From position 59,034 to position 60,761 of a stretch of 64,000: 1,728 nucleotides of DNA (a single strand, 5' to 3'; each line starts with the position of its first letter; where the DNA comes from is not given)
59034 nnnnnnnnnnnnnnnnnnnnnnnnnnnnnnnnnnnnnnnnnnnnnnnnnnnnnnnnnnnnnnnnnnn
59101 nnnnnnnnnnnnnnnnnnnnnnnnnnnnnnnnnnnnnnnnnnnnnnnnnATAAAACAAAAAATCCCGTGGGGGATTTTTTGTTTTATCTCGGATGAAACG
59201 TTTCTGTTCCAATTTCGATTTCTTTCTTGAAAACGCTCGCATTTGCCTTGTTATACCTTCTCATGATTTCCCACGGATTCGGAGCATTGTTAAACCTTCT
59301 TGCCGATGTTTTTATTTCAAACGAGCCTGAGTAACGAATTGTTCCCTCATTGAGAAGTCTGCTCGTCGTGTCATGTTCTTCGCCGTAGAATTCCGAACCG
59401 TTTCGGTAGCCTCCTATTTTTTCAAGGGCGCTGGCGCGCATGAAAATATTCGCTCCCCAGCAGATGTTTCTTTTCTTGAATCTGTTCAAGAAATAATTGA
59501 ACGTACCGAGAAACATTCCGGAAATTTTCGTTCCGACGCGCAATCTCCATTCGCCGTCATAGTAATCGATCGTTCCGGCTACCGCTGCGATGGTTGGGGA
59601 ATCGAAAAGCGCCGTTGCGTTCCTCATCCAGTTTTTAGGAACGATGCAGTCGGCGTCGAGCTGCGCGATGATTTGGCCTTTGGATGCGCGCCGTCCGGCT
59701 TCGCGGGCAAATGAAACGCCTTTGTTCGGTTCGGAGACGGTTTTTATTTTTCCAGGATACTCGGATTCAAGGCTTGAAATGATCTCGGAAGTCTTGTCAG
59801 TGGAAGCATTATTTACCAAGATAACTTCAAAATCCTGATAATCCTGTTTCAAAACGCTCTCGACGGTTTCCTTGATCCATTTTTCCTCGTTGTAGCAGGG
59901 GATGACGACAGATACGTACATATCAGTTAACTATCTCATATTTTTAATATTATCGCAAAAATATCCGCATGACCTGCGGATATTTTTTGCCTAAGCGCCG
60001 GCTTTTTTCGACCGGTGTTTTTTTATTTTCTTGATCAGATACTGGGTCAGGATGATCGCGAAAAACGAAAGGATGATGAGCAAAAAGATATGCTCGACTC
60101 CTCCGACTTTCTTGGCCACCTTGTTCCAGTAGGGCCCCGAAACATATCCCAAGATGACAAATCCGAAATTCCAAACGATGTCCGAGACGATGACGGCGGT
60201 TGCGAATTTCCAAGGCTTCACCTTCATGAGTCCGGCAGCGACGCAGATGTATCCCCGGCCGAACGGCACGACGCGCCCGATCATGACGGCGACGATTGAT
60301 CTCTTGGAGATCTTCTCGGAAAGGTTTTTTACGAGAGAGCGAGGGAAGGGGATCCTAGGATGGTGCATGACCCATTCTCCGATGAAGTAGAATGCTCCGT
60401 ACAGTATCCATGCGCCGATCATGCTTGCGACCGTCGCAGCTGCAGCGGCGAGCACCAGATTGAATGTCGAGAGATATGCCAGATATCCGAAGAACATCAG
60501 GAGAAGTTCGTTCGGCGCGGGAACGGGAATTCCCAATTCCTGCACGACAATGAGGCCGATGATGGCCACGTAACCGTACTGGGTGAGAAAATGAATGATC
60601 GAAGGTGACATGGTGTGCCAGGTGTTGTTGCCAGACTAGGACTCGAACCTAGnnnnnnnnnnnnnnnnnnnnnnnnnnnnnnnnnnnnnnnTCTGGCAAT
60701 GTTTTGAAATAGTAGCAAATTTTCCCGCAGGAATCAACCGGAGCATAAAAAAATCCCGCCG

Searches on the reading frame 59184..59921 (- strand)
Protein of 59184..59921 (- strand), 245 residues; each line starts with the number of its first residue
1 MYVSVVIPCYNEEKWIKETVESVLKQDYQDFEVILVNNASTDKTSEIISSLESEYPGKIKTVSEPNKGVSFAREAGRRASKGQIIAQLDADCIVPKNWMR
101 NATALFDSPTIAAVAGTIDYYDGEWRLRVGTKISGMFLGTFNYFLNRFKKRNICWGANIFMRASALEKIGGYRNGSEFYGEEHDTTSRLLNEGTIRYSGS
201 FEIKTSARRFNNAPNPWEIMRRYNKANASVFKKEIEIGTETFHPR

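Call 37: search_protein_families(library=pfam, proteins=[window:59184-59921:-], max_evalue=0.001)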
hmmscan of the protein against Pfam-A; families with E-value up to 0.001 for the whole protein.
window:59184-59921:- (245 aa): 5 families
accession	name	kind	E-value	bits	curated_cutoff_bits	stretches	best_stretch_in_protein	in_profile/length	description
PF00535.33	Glycos_transf_2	-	2.8e-37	128.7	23.3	1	4-170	1-168/168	Glycosyl transferase family 2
PF13641.12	Glyco_tranf_2_3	-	2.6e-19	70.6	27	1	3-118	3-122/230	Glycosyltransferase like family 2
PF10111.15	Glyco_tranf_2_2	-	2.3e-10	40.9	27.3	1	4-103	1-103/276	Glycosyltransferase like family 2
PF13506.12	Glyco_transf_21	-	8e-07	29.1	21.7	1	78-173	27-121/174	Glycosyl transferase family 21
PF13632.12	Glyco_trans_2_3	-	2.7e-06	27.8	27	1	84-193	1-110/198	Glycosyl transferase family group 2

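Call 105: search_protein_families(library=padloc, proteins=[window:59184-59921:-], max_evalue=0.001)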
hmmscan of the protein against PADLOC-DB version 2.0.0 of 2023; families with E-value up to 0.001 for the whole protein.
window:59184-59921:- (245 aa): 0 families

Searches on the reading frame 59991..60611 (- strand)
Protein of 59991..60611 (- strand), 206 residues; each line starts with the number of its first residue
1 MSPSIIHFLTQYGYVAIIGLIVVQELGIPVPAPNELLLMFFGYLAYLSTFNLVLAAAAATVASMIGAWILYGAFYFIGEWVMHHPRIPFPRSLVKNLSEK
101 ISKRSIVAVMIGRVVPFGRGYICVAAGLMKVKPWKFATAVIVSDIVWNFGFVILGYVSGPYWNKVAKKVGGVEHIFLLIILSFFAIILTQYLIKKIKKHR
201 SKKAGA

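Call 37: search_protein_families(library=pfam, proteins=[window:59991-60611:-], max_evalue=0.001)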
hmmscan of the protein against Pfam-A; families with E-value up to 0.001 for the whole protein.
window:59991-60611:- (206 aa): 1 family
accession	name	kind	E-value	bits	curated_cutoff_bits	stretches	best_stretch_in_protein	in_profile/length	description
PF09335.16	VTT_dom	-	1.6e-17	64.6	33.9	1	33-156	2-122/123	VTT domain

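Call 105: search_protein_families(library=padloc, proteins=[window:59991-60611:-], max_evalue=0.001)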
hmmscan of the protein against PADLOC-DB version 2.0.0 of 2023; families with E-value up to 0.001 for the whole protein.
window:59991-60611:- (206 aa): 0 families
